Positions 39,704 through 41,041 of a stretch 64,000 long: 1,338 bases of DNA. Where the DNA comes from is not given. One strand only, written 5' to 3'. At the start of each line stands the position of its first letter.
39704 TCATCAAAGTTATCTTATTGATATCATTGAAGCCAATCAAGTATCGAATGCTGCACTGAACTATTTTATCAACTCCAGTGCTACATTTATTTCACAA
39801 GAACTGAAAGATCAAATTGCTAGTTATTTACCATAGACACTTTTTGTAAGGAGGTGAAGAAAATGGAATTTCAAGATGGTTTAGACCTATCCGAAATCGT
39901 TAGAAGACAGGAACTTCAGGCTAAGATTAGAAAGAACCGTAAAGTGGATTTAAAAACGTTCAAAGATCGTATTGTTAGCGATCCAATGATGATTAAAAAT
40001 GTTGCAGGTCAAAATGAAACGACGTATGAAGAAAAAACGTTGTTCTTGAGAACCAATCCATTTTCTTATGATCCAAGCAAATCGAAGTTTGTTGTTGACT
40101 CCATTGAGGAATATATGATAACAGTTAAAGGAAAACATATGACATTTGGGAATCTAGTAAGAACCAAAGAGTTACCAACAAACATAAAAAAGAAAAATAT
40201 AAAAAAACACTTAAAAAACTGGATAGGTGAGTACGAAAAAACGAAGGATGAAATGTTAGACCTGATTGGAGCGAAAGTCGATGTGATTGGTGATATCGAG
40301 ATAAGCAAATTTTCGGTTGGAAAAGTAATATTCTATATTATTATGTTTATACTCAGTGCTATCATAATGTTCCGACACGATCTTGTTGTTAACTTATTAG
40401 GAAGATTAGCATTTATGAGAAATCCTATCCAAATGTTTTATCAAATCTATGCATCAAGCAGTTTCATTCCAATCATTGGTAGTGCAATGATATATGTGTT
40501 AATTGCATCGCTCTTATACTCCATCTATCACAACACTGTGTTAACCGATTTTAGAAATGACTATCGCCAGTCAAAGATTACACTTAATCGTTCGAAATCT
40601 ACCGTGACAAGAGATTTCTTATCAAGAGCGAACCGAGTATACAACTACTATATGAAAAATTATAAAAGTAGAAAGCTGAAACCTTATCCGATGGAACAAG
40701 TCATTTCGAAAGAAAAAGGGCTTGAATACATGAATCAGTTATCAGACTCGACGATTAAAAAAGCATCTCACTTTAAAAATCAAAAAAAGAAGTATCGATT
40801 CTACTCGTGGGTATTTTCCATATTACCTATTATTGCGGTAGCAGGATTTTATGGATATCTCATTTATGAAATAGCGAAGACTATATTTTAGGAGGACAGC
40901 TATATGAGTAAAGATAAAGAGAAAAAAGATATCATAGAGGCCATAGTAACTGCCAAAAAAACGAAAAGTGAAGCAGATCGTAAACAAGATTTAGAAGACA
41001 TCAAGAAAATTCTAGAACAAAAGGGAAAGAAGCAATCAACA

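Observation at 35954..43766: Block of four uncharacterised membrane / coiled-coil genes inserted in the tsaEBD - glnS - pcrA - ligA housekeeping row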

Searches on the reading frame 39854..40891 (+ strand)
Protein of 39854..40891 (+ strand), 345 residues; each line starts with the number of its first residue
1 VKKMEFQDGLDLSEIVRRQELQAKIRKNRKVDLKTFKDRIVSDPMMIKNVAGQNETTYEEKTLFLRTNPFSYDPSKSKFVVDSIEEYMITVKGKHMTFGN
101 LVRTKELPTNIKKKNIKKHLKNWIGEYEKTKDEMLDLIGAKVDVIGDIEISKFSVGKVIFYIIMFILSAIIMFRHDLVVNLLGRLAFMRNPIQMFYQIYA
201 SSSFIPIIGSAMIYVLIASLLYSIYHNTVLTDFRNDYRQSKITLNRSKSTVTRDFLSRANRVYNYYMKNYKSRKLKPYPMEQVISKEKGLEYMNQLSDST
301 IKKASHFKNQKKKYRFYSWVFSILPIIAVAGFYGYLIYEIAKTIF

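Call 3: search_protein_families(library=pfam, proteins=[window:39854-40891:+], max_evalue=1)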
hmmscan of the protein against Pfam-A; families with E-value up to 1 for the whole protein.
window:39854-40891:+ (345 aa): 2 families
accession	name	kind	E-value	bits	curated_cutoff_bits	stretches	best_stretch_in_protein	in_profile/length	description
PF00957.27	Synaptobrevin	-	0.44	10.8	26.4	1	280-341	23-84/89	Synaptobrevin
PF18863.6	AbiJ_NTD4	-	0.56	11.1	34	0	260-318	30-92/152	AbiJ N-terminal domain 4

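Call 4: search_protein_families(library=ncbifam, proteins=[window:39854-40891:+], max_evalue=1)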
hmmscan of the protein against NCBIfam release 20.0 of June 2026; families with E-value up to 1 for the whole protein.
window:39854-40891:+ (345 aa): 3 families
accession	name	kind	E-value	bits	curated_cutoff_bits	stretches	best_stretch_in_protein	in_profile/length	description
NF033166.1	lipo_LipL31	equivalog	0.03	13.8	250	1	76-124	17-65/210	lipoprotein LipL31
NF007222.0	PRK09640.1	equivalog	0.064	12.8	194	0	254-323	19-84/188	RNA polymerase sigma factor SigX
NF038277.1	accessory_MacP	equivalog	0.28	11.7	45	1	247-329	2-86/98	cell wall synthase accessory phosphoprotein MacP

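Call 15: find_homologous_proteins(query=window:39863-40888:+)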
Query window:39863-40888:+ (342 aa): 4 proteins with E <= 0.001 among 2770 candidates.
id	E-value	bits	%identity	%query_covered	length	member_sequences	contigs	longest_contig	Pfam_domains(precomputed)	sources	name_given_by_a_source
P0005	3.3e-219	745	100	100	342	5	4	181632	-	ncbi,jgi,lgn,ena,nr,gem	ncbi:MAG TPA: hypothetical protein PLR26_00580 [Bacilli bacterium]|nr:hypothetical protein [Bacilli 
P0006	9.1e-187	638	83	100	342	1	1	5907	-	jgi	jgi:hypothetical protein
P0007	6.5e-164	563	72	100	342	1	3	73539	-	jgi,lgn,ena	jgi:ABC-type multidrug transport system fused ATPase/permease subunit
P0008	1.0e-155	536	71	98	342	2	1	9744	-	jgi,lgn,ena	-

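Call 31: search_protein_representatives(alignment_id=A2)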
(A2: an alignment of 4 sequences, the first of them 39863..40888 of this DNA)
Query: 4 sequences, 342 profile positions. Proteins with E-value up to 0.001 (for the whole library): 67; up to 1e-10: 35; up to 1e-30: 6. The best 67 are listed.
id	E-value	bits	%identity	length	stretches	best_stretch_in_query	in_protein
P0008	9.9e-201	682.4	-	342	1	1-342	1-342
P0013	2.7e-37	144.9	-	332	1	59-341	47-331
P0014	3.9e-32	128.0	-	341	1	16-341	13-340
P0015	3.5e-31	124.8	-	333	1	59-340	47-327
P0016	5.9e-31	124.1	-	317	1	56-340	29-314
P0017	9.8e-31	123.4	-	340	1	15-342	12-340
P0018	1.7e-30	122.6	-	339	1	50-338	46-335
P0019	1.7e-27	112.7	-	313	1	57-341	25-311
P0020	1.8e-27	112.6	-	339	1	21-339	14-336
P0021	3.9e-27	111.5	-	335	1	55-342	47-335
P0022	5.8e-26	107.7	-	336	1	62-341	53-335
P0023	1.8e-25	106.0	-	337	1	59-309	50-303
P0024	5.4e-25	104.5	-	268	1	74-335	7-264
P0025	7.3e-25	104.1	-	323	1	58-337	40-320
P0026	1.1e-24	103.5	-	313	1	51-341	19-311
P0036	8.1e-18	80.9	-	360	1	54-334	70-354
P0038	2.1e-15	73.0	-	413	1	60-337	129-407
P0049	1.4e-09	53.8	-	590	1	28-340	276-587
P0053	2.1e-07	46.6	-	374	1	62-307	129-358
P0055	2.9e-07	46.2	-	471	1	60-300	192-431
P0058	3.2e-06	42.7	-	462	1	57-335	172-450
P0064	2.5e-05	39.8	-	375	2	62-168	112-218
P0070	1.4e-04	37.3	-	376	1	60-329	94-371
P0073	2.1e-04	36.8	-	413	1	54-339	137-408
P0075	5.9e-04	35.3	-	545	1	63-339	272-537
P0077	9.5e-04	34.6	-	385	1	62-339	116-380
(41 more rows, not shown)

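Call 32: list_cluster_members(proteins=[P0013, P0014, P0015, P0016, P0017, P0018, P0019, P0020, P0025, P0036])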
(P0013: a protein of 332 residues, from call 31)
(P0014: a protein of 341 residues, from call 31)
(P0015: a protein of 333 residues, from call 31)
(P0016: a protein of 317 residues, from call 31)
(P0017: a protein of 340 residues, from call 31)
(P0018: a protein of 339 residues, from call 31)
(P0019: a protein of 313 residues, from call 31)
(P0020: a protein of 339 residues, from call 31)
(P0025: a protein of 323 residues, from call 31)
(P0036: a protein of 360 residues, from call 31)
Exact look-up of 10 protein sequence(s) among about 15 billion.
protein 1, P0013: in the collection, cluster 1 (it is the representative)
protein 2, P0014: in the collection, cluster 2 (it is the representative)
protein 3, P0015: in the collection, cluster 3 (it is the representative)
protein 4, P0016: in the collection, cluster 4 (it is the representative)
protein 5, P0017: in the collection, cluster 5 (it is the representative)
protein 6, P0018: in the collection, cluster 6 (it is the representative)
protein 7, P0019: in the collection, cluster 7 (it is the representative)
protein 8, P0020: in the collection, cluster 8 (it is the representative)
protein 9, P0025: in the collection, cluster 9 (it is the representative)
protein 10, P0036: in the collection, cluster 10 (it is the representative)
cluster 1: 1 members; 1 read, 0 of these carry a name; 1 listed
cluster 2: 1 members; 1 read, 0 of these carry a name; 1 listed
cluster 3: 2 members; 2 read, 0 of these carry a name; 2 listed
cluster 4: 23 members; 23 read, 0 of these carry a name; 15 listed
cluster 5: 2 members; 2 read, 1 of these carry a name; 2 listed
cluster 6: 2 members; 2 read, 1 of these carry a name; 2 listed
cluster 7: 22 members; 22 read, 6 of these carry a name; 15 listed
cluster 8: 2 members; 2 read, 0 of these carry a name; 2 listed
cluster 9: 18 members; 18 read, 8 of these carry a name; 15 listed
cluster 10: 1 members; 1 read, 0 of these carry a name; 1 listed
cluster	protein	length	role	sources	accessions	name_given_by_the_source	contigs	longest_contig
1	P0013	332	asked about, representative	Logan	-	-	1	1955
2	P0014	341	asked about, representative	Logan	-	-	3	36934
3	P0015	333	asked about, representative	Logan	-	-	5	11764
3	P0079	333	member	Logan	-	-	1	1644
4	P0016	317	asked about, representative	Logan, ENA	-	-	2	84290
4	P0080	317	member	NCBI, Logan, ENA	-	-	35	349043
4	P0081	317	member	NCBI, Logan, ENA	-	-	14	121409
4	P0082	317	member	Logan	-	-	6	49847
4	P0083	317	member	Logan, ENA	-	-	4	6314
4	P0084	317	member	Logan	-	-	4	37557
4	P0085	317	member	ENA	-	-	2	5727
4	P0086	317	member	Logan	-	-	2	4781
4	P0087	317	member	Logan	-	-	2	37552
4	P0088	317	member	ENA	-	-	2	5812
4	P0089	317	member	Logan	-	-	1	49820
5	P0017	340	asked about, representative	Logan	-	-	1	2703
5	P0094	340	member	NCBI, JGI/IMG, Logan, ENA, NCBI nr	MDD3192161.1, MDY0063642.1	MAG: hypothetical protein PHP41_05375 [Bacilli bacterium] | hypothetical protein | hypothetical protein [Bacilli bacterium]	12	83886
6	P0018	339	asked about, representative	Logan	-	-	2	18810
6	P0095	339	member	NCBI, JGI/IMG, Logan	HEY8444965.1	MAG TPA: hypothetical protein VIK94_02425 [Bacilli bacterium]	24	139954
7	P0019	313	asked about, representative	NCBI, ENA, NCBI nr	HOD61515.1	MAG TPA: hypothetical protein PKG96_05290 [Bacilli bacterium] | hypothetical protein [Bacilli bacterium]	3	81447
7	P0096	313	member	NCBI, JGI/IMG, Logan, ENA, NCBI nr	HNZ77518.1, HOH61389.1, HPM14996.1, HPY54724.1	MAG TPA: hypothetical protein PK554_01240 [Bacilli bacterium] | hypothetical protein | hypothetical protein [Acholeplasmataceae bacterium]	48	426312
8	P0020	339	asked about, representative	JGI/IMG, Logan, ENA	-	-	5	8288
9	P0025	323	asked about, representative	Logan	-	-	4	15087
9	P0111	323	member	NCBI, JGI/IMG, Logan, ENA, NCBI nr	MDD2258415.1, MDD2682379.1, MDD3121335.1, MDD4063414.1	MAG: hypothetical protein WCR64_04165 [Bacilli bacterium] | hypothetical protein | hypothetical protein [Bacilli bacterium]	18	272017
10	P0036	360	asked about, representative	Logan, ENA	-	-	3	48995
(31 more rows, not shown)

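Call 33: find_encoding_contigs(protein=P0013, flank=10000, max_places=2)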
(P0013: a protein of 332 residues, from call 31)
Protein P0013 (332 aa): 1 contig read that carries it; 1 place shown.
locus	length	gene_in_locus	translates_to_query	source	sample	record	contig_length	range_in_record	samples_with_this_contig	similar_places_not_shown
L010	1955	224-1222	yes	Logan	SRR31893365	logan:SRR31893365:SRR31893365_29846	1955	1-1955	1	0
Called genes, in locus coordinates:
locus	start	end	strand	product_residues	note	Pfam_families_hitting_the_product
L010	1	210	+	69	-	?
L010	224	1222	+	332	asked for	-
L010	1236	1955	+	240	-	?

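Call 34: find_encoding_contigs(protein=P0096, flank=10000, max_places=1)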
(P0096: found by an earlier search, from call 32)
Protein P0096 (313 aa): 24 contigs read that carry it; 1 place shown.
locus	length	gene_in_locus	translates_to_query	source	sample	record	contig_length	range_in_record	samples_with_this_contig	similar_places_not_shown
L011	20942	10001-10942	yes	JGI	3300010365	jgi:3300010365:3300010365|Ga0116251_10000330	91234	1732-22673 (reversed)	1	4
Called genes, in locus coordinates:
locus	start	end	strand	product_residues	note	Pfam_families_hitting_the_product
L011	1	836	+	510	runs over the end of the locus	PF02463:SMC_N (weak), PF03193:RsgA_GTPase (faint), PF13555:AAA_29 (faint), PF00005:ABC_tran, PF05729:NACHT (faint), PF13173:AAA_14 (faint), PF12848:ABC_tran_Xtn, PF00005:ABC_tran, +4 more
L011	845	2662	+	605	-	PF00009:GTP_EFTU, PF01926:MMR_HSR1 (weak), PF03144:GTP_EFTU_D2, PF22042:EF-G_D2, PF14492:EFG_III, PF00679:EFG_C, PF21018:BipA_C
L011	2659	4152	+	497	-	PF00149:Metallophos, PF02872:5_nucleotid_C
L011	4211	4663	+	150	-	PF02367:TsaE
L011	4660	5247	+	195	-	PF00814:TsaD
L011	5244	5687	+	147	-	PF13420:Acetyltransf_4, PF00583:Acetyltransf_1, PF13673:Acetyltransf_10, PF13508:Acetyltransf_7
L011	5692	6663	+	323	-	PF00814:TsaD, PF02543:Carbam_trans_N (weak), PF22521:HypF_C_2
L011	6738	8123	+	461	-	PF13306:LRR_5, PF02368:Big_2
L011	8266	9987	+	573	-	-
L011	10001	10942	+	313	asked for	-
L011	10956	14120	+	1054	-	-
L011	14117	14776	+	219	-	PF03483:B3_4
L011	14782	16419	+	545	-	PF00749:tRNA-synt_1c, PF03950:tRNA-synt_1c_C, PF20974:tRNA-synt_1c_C2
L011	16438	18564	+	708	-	PF00580:UvrD-helicase, PF01443:Viral_helicase1 (faint), PF13086:AAA_11 (weak), PF13245:AAA_19, PF13087:AAA_12 (faint), PF13361:UvrD_C, PF13538:UvrD_C_2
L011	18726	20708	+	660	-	PF22745:Nlig-Ia, PF01653:DNA_ligase_aden, PF03120:OB_DNA_ligase, PF03119:DNA_ligase_ZBD, PF14520:HHH_5 (faint), PF12826:HHH_2, PF00533:BRCT, PF12738:PTCB-BRCT (weak)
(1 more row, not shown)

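Call 35: find_encoding_contigs(protein=P0080, flank=10000, max_places=1)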
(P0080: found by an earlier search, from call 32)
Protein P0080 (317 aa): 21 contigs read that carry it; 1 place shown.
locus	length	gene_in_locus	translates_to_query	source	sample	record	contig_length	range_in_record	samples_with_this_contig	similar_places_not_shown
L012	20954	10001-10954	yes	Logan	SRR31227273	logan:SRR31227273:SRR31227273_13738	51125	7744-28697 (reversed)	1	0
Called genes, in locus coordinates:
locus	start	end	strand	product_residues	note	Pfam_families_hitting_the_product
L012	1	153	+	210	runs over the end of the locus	PF09560:Spore_YunB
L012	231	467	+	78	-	PF01106:NifU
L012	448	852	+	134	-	-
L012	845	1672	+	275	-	PF04055:Radical_SAM, PF13186:SPASM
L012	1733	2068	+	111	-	PF00575:S1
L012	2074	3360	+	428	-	PF00342:PGI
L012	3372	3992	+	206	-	-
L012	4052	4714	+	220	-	PF01520:Amidase_3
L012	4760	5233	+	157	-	PF02367:TsaE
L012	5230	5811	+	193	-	PF00814:TsaD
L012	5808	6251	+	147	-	PF13302:Acetyltransf_3 (weak), PF00583:Acetyltransf_1, PF13673:Acetyltransf_10, PF13420:Acetyltransf_4 (weak), PF13508:Acetyltransf_7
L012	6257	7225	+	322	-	PF00814:TsaD, PF02543:Carbam_trans_N (weak), PF22521:HypF_C_2 (weak)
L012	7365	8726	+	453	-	PF13306:LRR_5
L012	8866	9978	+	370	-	PF02674:Colicin_V (weak)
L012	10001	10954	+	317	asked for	-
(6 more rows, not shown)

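Call 36: find_encoding_contigs(protein=P0111, flank=10000, max_places=1)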
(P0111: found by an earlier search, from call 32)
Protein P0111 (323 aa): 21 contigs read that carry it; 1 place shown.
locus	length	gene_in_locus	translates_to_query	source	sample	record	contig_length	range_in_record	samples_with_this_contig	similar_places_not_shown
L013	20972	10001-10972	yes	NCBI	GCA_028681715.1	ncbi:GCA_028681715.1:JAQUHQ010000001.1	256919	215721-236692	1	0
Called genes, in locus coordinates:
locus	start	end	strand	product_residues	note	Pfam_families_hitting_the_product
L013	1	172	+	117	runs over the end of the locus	PF02142:MGS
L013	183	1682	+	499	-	-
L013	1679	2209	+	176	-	PF01812:5-FTHF_cyc-lig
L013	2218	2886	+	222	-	PF01128:IspD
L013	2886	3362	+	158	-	PF02542:YgbB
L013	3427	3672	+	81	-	PF01106:NifU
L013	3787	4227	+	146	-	-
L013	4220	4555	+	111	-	PF00575:S1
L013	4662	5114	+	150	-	PF02367:TsaE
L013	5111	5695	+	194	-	PF00814:TsaD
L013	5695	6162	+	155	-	PF00583:Acetyltransf_1, PF13673:Acetyltransf_10, PF13420:Acetyltransf_4 (weak), PF13508:Acetyltransf_7, PF08445:FR47 (weak)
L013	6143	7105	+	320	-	PF00814:TsaD, PF02543:Carbam_trans_N (weak), PF22521:HypF_C_2 (weak)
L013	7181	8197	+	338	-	PF13306:LRR_5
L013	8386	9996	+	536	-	-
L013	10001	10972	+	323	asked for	-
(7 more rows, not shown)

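Call 42: find_encoding_contigs(protein=P0094, flank=10000, max_places=1)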
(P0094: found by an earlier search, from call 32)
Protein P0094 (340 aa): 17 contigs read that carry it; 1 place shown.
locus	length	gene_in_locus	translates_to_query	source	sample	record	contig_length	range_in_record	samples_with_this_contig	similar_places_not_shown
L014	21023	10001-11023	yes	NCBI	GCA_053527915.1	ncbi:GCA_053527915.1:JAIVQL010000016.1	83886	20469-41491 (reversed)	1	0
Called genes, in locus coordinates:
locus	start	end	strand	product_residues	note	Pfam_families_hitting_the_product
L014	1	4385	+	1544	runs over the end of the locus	PF02743:dCache_1 (weak), PF00989:PAS (faint), PF08447:PAS_3 (faint), PF13188:PAS_8 (faint), PF13426:PAS_9 (faint), PF00990:GGDEF, PF00563:EAL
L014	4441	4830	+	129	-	PF06397:Desulfoferrod_N (weak), PF01880:Desulfoferrodox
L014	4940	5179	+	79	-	PF01106:NifU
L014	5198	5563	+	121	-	PF00575:S1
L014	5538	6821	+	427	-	PF00342:PGI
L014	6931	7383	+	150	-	PF02367:TsaE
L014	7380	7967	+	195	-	PF00814:TsaD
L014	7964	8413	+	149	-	PF00583:Acetyltransf_1, PF13673:Acetyltransf_10, PF13508:Acetyltransf_7, PF08445:FR47 (weak)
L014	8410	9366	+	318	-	PF02543:Carbam_trans_N (faint), PF00814:TsaD, PF22521:HypF_C_2 (weak)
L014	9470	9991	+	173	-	PF02674:Colicin_V (weak)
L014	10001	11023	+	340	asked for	-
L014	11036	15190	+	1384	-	-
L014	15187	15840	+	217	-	PF03483:B3_4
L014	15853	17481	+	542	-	PF00749:tRNA-synt_1c, PF03950:tRNA-synt_1c_C, PF20974:tRNA-synt_1c_C2 (weak)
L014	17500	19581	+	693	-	PF00580:UvrD-helicase, PF01443:Viral_helicase1 (faint), PF13245:AAA_19, PF13604:AAA_30 (faint), PF13087:AAA_12 (faint), PF13361:UvrD_C, PF13538:UvrD_C_2 (weak)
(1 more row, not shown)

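Call 43: find_encoding_contigs(protein=P0095, flank=10000, max_places=1)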
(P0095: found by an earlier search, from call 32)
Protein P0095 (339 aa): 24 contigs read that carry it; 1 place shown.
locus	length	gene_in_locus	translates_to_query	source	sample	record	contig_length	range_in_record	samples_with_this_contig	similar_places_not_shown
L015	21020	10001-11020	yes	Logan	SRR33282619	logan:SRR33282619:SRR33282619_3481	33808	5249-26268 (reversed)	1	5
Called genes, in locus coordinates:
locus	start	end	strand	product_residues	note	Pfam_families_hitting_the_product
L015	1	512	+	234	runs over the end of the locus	PF00702:Hydrolase, PF13419:HAD_2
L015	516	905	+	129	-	-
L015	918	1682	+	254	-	PF21302:Zn_ribbon_RlmA, PF13847:Methyltransf_31 (weak), PF08241:Methyltransf_11, PF13649:Methyltransf_25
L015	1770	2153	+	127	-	PF06397:Desulfoferrod_N (weak), PF01880:Desulfoferrodox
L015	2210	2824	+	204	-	PF09560:Spore_YunB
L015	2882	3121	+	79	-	PF01106:NifU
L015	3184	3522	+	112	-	PF00575:S1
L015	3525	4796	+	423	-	PF00342:PGI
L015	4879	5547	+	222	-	PF01520:Amidase_3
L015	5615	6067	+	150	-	PF02367:TsaE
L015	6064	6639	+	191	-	PF00814:TsaD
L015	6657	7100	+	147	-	PF00583:Acetyltransf_1, PF13673:Acetyltransf_10, PF13508:Acetyltransf_7, PF08445:FR47 (faint)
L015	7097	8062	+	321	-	PF00814:TsaD, PF02543:Carbam_trans_N (weak), PF22521:HypF_C_2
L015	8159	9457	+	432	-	PF00118:Cpn60_TCP1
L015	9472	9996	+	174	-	PF02674:Colicin_V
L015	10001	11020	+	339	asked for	-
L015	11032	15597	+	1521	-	-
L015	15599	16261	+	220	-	PF03483:B3_4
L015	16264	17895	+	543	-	PF00749:tRNA-synt_1c, PF03950:tRNA-synt_1c_C, PF20974:tRNA-synt_1c_C2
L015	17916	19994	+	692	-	PF00580:UvrD-helicase, PF01443:Viral_helicase1 (faint), PF13245:AAA_19, PF13087:AAA_12 (faint), PF13361:UvrD_C, PF13538:UvrD_C_2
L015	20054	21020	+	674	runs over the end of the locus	PF22745:Nlig-Ia, PF01653:DNA_ligase_aden, PF03120:OB_DNA_ligase, PF03119:DNA_ligase_ZBD (weak), PF14520:HHH_5 (faint), PF12826:HHH_2, PF00533:BRCT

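Call 44: find_encoding_contigs(protein=P0014, flank=10000, max_places=1)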
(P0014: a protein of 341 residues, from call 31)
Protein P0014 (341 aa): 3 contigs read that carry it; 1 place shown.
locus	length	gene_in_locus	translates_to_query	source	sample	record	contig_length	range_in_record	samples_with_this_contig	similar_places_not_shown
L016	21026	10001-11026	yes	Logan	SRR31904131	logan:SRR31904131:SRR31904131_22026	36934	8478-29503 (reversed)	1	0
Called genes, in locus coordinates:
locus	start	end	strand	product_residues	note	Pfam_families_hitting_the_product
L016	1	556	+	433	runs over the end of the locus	PF00709:Adenylsucc_synt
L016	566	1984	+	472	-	PF00890:FAD_binding_2 (faint), PF01266:DAO (weak), PF01946:Thi4 (faint), PF03486:HI0933_like (faint), PF07992:Pyr_redox_2 (faint), PF21688:FAD-depend_C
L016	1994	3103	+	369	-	PF00144:Beta-lactamase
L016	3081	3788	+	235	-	PF00702:Hydrolase, PF13419:HAD_2, PF13242:Hydrolase_like (weak)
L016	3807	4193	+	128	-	PF06397:Desulfoferrod_N, PF01880:Desulfoferrodox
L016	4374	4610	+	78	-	PF01106:NifU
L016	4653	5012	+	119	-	PF00575:S1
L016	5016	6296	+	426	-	PF00342:PGI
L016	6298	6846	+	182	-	-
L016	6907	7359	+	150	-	PF02367:TsaE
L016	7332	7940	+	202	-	PF00814:TsaD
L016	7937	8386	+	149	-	PF00583:Acetyltransf_1, PF13673:Acetyltransf_10, PF08445:FR47 (weak), PF13508:Acetyltransf_7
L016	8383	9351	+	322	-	PF02543:Carbam_trans_N (faint), PF00814:TsaD, PF22521:HypF_C_2 (weak)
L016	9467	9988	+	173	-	PF02674:Colicin_V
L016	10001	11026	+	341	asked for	-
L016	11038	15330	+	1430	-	-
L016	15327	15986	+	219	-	PF03483:B3_4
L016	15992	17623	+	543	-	PF00749:tRNA-synt_1c, PF03950:tRNA-synt_1c_C, PF20974:tRNA-synt_1c_C2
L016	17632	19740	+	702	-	PF00580:UvrD-helicase, PF01443:Viral_helicase1 (faint), PF13245:AAA_19, PF13604:AAA_30 (faint), PF13087:AAA_12 (faint), PF13361:UvrD_C, PF13538:UvrD_C_2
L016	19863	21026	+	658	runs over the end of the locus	PF22745:Nlig-Ia, PF01653:DNA_ligase_aden, PF03120:OB_DNA_ligase, PF03119:DNA_ligase_ZBD, PF12826:HHH_2, PF14520:HHH_5 (weak), PF00533:BRCT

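Call 52: predict_structure(alignment_id=A4)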
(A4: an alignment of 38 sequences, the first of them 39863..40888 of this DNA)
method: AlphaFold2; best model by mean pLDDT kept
length: 342 residues; sequences in the alignment: 38
mean_pLDDT: 82.7   pTM: 0.65
mean pLDDT of the five models: 82.7, 82.0, 81.8, 80.3, 79.1
residues with pLDDT >= 90: 184; 70-90: 100; 50-70: 21; < 50: 37
segments of 3 or more residues with pLDDT < 50: 1-10, 25-51
pLDDT, mean of each block of 10 residues (from residue 1): 38 59 47 35 32 76 92 89 93 93 91 96 93 87 79 94 90 80 82 85 92 96 93 91 91 95 93 93 77 90 90 94 95 89 81
secondary structure, 60 per line:
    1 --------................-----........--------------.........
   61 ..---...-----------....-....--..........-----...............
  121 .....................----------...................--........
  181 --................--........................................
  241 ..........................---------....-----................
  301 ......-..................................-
elements in order: H9-24 H30-37 H52-62 E85-88 E91-94 H95-100 H106-141 H152-170 H173-180 H183-198 H201-266 H285-306 H308-341

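Call 57: search_protein_families(library=pfam, alignment_id=A4, max_evalue=0.01)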
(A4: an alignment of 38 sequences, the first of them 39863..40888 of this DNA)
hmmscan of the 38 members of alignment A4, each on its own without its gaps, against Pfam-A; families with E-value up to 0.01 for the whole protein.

A. member 1, window:39863-40888:+ (342 aa): 0 families

B. families by the number of members that match (of 38 scanned): 4 families
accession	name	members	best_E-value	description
PF20990.2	DUF2207_C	6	0.00054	Predicted membrane protein (DUF2207) C-terminal domain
PF06847.16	Arc_PepC_II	1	0.00069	Archaeal Peptidase A24 C-terminus Type II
PF13786.12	DUF4179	1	0.0014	Domain of unknown function (DUF4179)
PF19592.4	DUF6097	1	0.0037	Family of unknown function (DUF6097)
